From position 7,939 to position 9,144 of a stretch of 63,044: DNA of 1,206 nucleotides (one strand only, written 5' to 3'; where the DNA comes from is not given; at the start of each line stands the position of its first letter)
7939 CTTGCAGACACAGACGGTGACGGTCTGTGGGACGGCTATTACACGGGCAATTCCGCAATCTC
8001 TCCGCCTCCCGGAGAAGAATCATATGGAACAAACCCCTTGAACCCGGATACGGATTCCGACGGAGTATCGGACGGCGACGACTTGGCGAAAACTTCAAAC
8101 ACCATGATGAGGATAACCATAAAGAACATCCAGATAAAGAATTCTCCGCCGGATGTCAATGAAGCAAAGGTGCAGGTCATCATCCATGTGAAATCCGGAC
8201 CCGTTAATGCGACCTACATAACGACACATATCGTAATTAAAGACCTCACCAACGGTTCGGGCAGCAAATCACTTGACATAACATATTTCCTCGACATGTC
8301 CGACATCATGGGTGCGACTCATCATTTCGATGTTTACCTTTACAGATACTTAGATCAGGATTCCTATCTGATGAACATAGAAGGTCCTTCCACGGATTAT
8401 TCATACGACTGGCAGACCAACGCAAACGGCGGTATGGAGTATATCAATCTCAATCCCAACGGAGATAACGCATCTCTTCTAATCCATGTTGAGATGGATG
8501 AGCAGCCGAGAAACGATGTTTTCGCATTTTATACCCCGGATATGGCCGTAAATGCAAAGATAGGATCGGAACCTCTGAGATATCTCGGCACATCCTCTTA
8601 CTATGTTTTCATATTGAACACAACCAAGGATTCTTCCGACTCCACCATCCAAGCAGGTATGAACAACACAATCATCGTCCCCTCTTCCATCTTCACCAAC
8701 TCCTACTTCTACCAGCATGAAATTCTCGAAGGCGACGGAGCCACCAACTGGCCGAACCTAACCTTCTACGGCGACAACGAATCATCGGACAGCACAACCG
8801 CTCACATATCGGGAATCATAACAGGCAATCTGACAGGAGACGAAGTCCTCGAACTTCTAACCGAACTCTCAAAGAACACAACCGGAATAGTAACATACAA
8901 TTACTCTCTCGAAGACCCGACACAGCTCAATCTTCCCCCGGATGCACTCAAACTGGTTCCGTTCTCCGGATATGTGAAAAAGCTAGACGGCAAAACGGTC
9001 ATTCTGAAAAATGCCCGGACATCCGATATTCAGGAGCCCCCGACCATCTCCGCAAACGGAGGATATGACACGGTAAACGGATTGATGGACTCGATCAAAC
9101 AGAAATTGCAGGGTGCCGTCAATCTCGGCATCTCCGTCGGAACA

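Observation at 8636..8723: Near-identical ~65-80-bp junction box present five times, always with an in-frame ATG and a preceding S/T/P linker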

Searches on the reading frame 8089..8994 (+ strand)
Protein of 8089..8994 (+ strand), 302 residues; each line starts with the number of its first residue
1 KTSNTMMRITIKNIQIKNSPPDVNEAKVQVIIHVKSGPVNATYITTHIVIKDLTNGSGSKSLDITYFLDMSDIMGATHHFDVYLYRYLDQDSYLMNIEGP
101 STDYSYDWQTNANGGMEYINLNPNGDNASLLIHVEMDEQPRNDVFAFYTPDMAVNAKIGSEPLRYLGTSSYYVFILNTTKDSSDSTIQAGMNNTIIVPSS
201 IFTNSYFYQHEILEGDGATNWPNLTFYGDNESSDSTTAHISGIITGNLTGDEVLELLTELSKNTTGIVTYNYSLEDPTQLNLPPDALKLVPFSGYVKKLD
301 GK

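Call 61: search_solved_structures(query=A5, max_evalue=1)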
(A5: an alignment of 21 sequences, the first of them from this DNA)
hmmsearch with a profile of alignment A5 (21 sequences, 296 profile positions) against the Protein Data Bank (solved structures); distinct sequences matched with E-value up to 1: 0.

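Call 66: predict_structure(alignment_id=A5)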
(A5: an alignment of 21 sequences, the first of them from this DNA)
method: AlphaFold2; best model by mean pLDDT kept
length: 302 residues; sequences in the alignment: 21
mean_pLDDT: 77.1   pTM: 0.69
mean pLDDT of the five models: 77.1, 77.0, 77.0, 76.8, 74.9
residues with pLDDT >= 90: 87; 70-90: 133; 50-70: 55; < 50: 27
segments of 3 or more residues with pLDDT < 50: 91-104, 230-234, 297-302
pLDDT, mean of each block of 10 residues (from residue 1): 76 84 79 66 79 86 82 66 69 35 48 55 64 82 91 73 81 94 92 89 93 72 79 63 93 96 96 92 90 57 34
secondary structure, 60 per line:
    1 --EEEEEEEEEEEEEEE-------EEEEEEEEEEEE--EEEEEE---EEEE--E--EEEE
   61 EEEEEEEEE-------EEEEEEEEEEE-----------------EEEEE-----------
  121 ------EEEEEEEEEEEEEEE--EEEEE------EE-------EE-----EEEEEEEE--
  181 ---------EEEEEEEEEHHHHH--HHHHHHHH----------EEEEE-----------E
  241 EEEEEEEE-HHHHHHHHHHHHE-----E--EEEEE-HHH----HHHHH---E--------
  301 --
elements in order: E3-17 E25-36 E39-44 E48-51 E57-69 E77-87 E105-109 E127-141 E144-148 E171-178 E190-198 H199-203 H206-213 E224-228 E240-248 H250-261 E271-275 H284-288

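Call 68: fold_search(model_id=the predicted structure, library=pdb)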
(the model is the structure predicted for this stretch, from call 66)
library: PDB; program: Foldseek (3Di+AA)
matches with E <= 10: 1215; with E <= 0.001: 0
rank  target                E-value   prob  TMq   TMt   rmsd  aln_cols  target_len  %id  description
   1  2nsq                  6.2e-03  0.97  0.24  0.40   7.0       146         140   10  Crystal structure of the C2 domain of the human E3 ubiquitin-protein ligase NEDD4-like protein (released 2006-12-19)
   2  6flj                  6.6e-03  0.98  0.24  0.46   7.0       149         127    9  Crystal structure of Cep120 C2A_K76A mutant (released 2018-02-14)
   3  4anu                  6.6e-03  0.98  0.23  0.10  14.1       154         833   14  Complexes of PI3Kgamma with isoform selective inhibitors. (released 2012-05-09)
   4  2cjt_A                6.9e-03  1.00  0.24  0.53   6.6       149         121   11  Structural Basis for a Munc13-1 Homodimer - Munc13-1 - RIM Heterodimer Switch: C2-domains as Versatile Protein-Protein (released 2006-06-07)
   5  4icx_A                8.2e-03  0.98  0.25  0.46   7.1       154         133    8  N-terminal C2 domain of human CEP120 (released 2014-06-18)
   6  8so9_A                8.2e-03  0.90  0.23  0.08  13.4       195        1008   15  Phosphoinositide phosphate 3 kinase gamma (released 2024-04-03)
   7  4ihb_D                9.2e-03  0.99  0.25  0.49   6.2       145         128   13  X-RAY STRUCTURE OF THE canonical C2A DOMAIN FROM HUMAN DYSFERLIN (released 2013-12-18)
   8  1cjy_A                9.2e-03  0.99  0.27  0.15   7.1       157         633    5  HUMAN CYTOSOLIC PHOSPHOLIPASE A2 (released 2000-04-20)
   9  9bky_C                9.2e-03  0.99  0.25  0.45   6.2       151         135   13  Crystal structure of a C2 domain from Trichomonas vaginalis (sulfate bound) (released 2024-05-08)
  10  6nyt                  9.2e-03  0.99  0.25  0.46   6.4       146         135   12  Munc13-1 C2B-domain, calcium bound (released 2019-02-20)
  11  6ewl                  9.7e-03  0.98  0.26  0.48   6.1       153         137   10  Danio rerio CEP120 first C2 domain (C2A) (released 2018-05-02)
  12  4gb9                  1.1e-02  0.99  0.26  0.10  12.4       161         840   12  Potent and Highly Selective Benzimidazole Inhibitors of PI3K-delta (released 2012-08-22)
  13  4aof                  1.1e-02  0.97  0.22  0.09  13.1       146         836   14  Selective small molecule inhibitor discovered by chemoproteomic assay platform reveals regulation of Th17 cell different (released 2012-05-09)
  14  6iej_A                1.1e-02  1.00  0.28  0.57   5.5       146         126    9  The C2 domain of cytosolic phospholipase A2 alpha bound to phosphatidylcholine (released 2019-05-22)
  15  5mwf_C                1.1e-02  0.93  0.25  0.29  10.7       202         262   12  Human Jagged2 C2-EGF2 (released 2017-06-14)
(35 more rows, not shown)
